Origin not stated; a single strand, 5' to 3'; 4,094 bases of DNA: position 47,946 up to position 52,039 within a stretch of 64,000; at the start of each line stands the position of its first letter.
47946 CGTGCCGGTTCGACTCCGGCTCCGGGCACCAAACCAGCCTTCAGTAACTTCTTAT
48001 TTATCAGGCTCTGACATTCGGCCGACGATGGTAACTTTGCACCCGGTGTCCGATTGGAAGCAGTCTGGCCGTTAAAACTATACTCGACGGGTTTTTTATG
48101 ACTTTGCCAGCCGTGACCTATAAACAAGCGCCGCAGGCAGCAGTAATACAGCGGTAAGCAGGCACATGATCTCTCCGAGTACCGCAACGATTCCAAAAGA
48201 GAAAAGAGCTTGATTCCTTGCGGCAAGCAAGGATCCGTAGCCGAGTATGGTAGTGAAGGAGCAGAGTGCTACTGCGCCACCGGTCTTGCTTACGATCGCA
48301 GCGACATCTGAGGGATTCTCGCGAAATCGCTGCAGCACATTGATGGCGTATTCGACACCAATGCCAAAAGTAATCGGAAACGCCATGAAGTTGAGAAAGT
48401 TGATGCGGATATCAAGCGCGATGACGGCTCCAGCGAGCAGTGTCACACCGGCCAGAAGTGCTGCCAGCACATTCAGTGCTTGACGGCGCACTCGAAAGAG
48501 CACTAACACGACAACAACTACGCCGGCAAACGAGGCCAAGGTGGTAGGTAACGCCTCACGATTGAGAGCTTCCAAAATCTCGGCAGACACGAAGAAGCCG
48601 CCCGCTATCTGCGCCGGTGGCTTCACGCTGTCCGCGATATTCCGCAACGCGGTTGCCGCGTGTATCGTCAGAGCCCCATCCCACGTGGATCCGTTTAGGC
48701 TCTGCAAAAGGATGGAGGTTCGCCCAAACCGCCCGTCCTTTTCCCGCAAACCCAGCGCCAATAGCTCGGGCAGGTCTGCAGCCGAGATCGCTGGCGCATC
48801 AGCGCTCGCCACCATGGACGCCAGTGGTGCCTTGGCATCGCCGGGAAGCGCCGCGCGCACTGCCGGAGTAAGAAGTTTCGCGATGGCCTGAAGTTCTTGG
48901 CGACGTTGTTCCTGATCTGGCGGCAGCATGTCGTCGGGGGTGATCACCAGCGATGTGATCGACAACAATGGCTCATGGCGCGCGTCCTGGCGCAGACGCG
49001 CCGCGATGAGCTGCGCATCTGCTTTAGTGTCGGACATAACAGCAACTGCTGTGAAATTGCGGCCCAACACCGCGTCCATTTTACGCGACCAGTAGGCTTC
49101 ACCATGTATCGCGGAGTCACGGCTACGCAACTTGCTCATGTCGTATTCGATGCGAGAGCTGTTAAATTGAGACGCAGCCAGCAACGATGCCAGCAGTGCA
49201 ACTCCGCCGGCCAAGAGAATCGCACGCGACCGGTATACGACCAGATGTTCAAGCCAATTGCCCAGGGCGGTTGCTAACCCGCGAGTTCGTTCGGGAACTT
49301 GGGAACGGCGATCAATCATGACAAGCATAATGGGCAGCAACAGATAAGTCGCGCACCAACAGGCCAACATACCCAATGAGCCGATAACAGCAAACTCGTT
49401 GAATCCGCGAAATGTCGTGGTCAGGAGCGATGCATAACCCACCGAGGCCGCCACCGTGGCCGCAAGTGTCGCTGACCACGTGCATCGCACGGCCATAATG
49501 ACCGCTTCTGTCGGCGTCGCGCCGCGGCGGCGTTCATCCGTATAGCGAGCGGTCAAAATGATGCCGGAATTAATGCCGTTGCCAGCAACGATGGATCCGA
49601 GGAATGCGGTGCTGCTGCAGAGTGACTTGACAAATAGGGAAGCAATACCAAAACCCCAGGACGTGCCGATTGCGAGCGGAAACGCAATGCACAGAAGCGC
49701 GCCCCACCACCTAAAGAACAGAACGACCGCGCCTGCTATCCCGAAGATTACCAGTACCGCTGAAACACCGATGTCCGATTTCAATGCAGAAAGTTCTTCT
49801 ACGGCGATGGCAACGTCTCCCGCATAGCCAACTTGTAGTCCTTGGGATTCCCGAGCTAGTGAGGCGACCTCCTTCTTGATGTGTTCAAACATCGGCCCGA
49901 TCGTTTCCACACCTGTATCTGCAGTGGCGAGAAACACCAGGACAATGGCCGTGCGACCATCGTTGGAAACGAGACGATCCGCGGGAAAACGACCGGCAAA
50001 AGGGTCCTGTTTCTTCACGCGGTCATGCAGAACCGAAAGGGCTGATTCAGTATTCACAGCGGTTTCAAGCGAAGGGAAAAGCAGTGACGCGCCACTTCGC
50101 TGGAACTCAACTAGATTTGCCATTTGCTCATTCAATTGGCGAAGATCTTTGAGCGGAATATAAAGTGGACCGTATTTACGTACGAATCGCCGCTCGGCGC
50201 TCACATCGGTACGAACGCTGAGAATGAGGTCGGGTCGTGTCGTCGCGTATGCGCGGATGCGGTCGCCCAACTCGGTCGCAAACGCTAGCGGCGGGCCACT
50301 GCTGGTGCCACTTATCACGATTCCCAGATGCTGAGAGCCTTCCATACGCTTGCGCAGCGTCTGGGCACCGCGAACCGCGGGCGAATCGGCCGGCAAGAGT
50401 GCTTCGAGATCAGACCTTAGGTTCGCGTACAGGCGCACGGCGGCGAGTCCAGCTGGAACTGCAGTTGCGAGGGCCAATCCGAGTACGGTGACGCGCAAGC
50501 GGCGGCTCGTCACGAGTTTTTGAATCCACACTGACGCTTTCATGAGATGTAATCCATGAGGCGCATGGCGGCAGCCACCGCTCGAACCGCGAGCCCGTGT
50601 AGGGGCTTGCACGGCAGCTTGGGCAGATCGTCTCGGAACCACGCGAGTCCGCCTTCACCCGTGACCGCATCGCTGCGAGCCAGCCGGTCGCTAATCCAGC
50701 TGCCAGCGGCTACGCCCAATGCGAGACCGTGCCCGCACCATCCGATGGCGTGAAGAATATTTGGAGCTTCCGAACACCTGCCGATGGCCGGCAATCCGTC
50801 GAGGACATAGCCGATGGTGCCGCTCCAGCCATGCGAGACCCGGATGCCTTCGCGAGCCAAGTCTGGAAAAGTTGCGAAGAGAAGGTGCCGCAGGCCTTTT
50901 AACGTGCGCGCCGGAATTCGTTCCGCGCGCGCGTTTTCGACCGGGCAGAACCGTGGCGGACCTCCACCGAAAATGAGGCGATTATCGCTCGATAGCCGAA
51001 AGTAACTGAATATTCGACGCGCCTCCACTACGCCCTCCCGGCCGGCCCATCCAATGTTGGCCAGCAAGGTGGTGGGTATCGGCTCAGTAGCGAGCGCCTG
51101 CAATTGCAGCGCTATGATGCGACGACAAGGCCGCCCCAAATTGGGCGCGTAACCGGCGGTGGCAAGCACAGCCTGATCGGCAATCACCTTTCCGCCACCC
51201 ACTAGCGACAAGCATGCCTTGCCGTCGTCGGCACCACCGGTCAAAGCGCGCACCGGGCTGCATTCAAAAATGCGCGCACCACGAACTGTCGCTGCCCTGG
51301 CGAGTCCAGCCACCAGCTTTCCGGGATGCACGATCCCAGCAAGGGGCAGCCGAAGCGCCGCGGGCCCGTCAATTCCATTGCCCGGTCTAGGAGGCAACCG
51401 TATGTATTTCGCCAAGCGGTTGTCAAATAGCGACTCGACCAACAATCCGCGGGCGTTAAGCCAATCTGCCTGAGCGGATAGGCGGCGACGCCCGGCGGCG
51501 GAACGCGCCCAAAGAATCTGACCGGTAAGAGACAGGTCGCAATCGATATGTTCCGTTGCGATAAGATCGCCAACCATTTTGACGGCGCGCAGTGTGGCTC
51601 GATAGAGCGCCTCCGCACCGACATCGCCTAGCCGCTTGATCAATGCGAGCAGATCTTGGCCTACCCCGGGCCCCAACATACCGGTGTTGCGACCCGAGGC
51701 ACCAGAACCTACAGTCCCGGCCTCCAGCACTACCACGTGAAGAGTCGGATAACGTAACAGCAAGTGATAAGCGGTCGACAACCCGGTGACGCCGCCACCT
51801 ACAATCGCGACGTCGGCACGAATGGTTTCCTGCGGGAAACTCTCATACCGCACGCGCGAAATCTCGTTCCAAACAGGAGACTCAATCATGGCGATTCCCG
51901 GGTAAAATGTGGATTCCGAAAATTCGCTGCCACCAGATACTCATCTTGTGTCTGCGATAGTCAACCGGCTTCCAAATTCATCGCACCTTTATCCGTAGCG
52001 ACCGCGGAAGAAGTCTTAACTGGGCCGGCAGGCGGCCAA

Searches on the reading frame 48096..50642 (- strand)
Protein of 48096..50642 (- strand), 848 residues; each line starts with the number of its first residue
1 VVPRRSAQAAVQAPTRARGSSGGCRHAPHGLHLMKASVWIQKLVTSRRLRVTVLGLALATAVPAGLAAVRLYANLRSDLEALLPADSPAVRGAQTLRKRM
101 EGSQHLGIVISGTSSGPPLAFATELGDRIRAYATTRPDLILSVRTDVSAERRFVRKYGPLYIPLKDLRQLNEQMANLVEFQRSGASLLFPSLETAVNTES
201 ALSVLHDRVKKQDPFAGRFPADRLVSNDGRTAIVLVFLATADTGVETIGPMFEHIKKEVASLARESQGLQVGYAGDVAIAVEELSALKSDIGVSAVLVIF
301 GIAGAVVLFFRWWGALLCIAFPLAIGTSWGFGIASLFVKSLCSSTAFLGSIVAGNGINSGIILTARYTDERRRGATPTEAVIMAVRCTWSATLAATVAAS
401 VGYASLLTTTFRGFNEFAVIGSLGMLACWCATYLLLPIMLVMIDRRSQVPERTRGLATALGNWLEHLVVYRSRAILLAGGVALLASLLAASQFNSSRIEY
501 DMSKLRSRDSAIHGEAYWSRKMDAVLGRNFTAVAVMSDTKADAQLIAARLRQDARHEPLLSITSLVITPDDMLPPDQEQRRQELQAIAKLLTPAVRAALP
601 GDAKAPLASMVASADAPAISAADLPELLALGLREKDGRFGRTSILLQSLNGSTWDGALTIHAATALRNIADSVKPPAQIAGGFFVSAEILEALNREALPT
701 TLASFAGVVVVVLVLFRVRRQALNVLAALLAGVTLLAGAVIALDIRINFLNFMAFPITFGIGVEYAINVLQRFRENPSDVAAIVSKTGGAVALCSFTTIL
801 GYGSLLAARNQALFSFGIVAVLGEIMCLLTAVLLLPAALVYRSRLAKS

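Call 9: search_protein_families(library=pfam, proteins=[window:48096-50642:-], max_evalue=0.001)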
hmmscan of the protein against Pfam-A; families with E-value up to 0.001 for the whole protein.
window:48096-50642:- (848 aa): 2 families
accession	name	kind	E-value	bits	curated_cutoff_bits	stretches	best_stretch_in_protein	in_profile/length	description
PF03176.21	MMPL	-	4.5e-25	88.7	20.5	2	212-463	68-319/333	MMPL family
PF02355.23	SecD_SecF_C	-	1.7e-06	28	20.5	1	672-776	8-111/189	Protein export membrane protein SecD/SecF, C-terminal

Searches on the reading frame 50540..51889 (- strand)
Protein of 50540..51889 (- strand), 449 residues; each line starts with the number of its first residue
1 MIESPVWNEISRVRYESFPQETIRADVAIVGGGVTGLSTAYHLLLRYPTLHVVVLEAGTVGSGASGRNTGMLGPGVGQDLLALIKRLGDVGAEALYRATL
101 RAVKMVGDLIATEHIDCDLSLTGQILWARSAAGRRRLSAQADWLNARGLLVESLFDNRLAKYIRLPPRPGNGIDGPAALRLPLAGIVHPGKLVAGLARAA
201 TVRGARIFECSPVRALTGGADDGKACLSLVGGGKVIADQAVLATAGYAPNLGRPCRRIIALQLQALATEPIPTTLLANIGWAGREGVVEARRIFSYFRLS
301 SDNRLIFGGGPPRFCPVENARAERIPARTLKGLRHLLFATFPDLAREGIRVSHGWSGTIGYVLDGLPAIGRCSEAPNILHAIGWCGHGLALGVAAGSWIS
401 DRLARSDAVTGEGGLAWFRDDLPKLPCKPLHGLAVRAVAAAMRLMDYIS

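Call 9: search_protein_families(library=pfam, proteins=[window:50540-51889:-], max_evalue=0.001)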
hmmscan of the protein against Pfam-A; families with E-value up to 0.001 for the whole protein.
window:50540-51889:- (449 aa): 3 families
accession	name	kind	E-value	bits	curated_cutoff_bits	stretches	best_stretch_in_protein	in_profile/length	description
PF01266.30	DAO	-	2.4e-58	198.8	27.9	1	26-402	1-353/353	FAD dependent oxidoreductase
PF01946.23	Thi4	-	1.4e-05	24.9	26.2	1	21-64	14-57/235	Thi4 family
PF13450.12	NAD_binding_8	-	0.00059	20.5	21.9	0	29-64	1-34/68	NAD(P)-binding Rossmann-like domain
